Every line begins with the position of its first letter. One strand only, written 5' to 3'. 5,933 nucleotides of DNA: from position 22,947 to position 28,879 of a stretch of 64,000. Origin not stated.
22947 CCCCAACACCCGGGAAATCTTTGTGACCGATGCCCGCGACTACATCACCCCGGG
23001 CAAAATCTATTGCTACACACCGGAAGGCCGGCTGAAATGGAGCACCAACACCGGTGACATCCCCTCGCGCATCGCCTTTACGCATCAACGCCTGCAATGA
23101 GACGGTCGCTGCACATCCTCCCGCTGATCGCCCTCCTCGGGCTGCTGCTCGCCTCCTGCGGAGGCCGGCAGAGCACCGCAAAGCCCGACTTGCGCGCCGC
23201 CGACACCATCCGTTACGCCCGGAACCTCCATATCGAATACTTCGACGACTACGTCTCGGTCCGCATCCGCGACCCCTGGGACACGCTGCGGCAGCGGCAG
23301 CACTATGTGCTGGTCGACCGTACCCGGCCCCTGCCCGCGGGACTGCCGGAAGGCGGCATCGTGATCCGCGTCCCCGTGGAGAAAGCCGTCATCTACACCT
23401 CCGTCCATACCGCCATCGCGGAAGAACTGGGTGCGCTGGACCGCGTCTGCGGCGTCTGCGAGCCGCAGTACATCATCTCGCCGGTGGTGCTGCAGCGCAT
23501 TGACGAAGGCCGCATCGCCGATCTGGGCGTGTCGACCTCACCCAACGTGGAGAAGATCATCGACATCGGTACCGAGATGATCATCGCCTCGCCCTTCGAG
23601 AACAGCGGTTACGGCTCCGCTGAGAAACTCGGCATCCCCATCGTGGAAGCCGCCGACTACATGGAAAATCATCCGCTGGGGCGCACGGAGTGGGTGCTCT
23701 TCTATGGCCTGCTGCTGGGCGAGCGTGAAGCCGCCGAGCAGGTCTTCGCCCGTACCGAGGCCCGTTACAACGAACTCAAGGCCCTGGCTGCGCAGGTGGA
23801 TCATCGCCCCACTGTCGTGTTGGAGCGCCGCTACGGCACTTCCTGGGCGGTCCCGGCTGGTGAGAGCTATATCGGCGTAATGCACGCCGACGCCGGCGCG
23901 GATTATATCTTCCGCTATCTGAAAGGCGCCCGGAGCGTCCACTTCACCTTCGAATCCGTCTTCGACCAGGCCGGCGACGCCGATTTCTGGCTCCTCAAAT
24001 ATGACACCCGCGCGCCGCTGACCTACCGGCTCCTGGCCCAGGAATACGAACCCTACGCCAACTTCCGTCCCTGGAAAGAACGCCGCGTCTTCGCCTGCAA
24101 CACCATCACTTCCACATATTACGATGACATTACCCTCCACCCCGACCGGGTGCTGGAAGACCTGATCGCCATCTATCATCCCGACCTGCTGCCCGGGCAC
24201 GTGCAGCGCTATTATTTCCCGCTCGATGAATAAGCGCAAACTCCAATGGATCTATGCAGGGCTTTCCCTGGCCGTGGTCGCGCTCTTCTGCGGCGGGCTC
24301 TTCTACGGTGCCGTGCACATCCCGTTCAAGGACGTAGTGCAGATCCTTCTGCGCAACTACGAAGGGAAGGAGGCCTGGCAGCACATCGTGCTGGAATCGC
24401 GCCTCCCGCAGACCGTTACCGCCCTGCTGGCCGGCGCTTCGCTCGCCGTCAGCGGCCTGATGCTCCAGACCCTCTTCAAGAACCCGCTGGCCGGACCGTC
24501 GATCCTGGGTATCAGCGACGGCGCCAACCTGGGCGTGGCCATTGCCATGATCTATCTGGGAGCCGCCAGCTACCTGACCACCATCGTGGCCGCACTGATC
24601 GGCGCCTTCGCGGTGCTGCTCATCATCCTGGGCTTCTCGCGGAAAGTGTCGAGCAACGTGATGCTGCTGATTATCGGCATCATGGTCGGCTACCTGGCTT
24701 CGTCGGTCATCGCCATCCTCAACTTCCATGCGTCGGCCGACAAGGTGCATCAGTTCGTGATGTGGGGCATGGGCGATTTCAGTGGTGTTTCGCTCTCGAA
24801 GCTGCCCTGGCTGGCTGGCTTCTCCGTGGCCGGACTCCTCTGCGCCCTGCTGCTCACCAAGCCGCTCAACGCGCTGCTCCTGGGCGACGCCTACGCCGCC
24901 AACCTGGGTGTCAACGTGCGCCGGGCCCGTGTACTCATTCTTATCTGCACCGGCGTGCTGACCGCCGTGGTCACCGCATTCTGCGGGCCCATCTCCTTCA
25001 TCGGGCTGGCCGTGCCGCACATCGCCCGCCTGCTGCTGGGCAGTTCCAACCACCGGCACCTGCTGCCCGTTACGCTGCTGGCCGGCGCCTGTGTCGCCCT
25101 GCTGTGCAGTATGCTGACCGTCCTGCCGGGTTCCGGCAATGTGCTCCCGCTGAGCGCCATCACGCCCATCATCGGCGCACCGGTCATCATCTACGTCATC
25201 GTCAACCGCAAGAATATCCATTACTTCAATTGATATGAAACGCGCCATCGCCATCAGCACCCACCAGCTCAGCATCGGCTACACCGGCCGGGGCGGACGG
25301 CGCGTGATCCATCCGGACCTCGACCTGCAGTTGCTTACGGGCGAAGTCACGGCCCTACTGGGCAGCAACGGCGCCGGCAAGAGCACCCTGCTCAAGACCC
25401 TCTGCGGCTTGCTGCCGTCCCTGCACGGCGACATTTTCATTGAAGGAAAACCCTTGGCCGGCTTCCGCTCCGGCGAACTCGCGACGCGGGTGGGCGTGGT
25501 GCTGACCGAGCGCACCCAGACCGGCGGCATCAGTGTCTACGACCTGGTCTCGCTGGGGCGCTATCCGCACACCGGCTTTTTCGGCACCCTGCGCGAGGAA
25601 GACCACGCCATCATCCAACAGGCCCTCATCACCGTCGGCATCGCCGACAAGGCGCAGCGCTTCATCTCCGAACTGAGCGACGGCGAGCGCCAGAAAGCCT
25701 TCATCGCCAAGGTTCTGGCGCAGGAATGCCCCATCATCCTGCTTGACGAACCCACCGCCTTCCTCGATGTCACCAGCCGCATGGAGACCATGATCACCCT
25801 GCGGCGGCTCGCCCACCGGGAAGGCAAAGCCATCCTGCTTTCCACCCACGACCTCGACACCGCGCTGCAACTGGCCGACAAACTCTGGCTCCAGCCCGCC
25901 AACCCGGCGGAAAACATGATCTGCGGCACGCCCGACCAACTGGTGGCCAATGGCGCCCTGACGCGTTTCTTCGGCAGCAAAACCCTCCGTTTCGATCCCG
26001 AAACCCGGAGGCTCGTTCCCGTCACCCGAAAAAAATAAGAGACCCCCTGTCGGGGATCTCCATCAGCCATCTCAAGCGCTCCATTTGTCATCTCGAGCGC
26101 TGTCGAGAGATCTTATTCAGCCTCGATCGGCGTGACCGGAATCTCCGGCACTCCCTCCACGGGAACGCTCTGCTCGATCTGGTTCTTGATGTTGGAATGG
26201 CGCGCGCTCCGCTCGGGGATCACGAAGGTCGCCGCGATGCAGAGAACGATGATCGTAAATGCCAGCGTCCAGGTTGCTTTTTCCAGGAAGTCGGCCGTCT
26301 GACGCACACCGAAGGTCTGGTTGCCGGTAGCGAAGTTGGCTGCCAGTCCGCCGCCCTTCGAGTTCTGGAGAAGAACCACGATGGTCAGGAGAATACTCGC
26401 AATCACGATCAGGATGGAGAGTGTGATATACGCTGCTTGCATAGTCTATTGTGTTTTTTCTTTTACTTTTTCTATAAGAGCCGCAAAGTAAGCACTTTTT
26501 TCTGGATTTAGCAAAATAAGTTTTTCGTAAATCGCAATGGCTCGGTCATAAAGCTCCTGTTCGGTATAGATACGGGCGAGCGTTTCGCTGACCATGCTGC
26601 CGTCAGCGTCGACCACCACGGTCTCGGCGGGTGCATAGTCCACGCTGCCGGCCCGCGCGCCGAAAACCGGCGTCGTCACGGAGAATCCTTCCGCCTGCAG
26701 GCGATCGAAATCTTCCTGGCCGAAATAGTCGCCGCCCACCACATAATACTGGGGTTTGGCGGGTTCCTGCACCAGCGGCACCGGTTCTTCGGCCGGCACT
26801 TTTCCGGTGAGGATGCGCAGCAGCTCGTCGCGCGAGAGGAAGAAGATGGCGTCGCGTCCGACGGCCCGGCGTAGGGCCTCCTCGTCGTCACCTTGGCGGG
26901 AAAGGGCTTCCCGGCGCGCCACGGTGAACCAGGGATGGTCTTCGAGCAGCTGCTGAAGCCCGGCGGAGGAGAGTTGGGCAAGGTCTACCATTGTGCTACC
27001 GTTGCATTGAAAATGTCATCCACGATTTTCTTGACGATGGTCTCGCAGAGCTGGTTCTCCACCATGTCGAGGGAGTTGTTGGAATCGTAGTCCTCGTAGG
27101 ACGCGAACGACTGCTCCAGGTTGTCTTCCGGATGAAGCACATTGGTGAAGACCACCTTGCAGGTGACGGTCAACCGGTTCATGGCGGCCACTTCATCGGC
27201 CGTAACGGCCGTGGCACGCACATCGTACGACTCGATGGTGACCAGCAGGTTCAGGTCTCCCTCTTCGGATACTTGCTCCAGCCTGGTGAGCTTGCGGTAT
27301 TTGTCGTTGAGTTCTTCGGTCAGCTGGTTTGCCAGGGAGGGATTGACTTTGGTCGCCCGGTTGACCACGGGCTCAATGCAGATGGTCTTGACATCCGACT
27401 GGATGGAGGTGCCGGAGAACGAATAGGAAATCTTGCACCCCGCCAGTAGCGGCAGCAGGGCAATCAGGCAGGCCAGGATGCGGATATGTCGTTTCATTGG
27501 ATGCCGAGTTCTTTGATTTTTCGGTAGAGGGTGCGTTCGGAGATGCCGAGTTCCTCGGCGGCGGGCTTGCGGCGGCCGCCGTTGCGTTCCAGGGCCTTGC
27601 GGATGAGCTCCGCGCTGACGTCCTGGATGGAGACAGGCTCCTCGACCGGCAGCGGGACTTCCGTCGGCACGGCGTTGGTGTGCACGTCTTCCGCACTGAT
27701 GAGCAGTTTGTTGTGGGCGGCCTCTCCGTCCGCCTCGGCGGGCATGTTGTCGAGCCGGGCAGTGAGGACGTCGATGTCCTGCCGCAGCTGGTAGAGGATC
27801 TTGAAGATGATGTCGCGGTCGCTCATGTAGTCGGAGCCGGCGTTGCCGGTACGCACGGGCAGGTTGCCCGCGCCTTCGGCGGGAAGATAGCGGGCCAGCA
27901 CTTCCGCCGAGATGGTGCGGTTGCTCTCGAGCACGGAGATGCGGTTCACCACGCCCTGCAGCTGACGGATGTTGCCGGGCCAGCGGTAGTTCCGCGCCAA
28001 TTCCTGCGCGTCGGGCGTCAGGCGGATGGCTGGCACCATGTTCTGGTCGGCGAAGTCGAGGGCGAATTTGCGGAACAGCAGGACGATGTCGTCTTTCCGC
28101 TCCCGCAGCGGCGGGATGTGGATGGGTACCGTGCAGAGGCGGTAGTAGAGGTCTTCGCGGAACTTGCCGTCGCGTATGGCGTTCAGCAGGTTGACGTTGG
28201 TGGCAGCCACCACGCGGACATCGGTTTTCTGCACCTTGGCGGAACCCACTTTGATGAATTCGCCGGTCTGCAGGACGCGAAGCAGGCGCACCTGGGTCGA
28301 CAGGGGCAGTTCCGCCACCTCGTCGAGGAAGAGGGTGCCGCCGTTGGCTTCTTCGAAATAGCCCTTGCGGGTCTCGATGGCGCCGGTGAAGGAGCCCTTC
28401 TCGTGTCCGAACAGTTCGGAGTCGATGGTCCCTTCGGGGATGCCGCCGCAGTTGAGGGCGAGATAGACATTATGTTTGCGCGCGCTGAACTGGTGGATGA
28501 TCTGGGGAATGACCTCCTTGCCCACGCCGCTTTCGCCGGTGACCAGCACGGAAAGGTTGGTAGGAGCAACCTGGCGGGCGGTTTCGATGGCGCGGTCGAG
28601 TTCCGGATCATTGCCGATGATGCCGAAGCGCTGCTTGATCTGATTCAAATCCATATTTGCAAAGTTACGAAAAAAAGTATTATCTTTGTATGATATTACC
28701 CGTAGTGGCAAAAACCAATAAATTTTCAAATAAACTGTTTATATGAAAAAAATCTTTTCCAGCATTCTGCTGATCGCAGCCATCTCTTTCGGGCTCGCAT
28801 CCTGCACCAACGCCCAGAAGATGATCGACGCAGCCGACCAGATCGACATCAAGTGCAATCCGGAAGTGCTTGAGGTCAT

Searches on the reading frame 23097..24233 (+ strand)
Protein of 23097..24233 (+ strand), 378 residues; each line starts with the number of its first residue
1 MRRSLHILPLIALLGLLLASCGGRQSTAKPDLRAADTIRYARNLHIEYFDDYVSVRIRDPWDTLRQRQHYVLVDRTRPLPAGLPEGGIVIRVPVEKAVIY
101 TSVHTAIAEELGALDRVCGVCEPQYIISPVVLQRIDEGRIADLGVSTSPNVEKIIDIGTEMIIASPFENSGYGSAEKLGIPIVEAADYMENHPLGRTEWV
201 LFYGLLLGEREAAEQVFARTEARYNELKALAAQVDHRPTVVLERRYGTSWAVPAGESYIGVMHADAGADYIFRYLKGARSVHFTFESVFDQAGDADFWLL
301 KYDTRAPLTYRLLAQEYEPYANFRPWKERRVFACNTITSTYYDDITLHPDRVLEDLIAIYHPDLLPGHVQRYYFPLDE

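Call 75: search_protein_families(library=pfam, proteins=[window:23097-24233:+], max_evalue=0.00001)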
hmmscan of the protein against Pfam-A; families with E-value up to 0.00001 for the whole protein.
window:23097-24233:+ (378 aa): 1 family
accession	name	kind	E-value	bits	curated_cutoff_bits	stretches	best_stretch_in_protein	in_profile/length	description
PF01497.23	Peripla_BP_2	-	9.9e-16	58.3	27.5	1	99-301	3-200/235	Periplasmic binding protein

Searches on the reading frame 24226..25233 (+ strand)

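Call 75: search_protein_families(library=pfam, proteins=[window:24226-25233:+], max_evalue=0.00001)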
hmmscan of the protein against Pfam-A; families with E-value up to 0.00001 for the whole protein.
window:24226-25233:+ (335 aa): 1 family
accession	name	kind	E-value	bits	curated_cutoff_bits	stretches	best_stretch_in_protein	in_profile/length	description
PF01032.23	FecCD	-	1.7e-82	277.4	26.5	1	17-326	2-310/311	FecCD transport family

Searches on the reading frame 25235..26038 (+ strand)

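Call 76: search_protein_families(library=pfam, proteins=[window:25235-26038:+], max_evalue=0.00001)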
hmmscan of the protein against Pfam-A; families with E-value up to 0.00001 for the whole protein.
window:25235-26038:+ (267 aa): 2 families
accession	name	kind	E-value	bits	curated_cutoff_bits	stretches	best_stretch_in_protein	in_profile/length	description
PF00005.33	ABC_tran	-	1.9e-28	100.2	25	1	28-175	3-137/137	ABC transporter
PF13304.12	AAA_21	-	3.3e-12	47.5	27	1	142-206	233-299/304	AAA domain, putative AbiEii toxin, Type IV TA system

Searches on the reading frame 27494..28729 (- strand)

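Call 76: search_protein_families(library=pfam, proteins=[window:27494-28729:-], max_evalue=0.00001)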
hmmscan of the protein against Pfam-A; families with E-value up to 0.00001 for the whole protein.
window:27494-28729:- (411 aa): 4 families
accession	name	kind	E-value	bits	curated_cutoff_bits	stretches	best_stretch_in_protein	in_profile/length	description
PF00158.32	Sigma54_activat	-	2.5e-66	223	20.2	1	37-204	1-168/168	Sigma-54 interaction domain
PF25601.1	AAA_lid_14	-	1.1e-18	67.3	27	1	209-285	1-77/87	AAA+ ATPase lid domain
PF14532.12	Sigma54_activ_2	-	7.2e-18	65.6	25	1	49-208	12-138/138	Sigma-54 interaction domain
PF02954.25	HTH_8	-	5.9e-14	52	22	1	369-408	3-42/42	Bacterial regulatory protein, Fis family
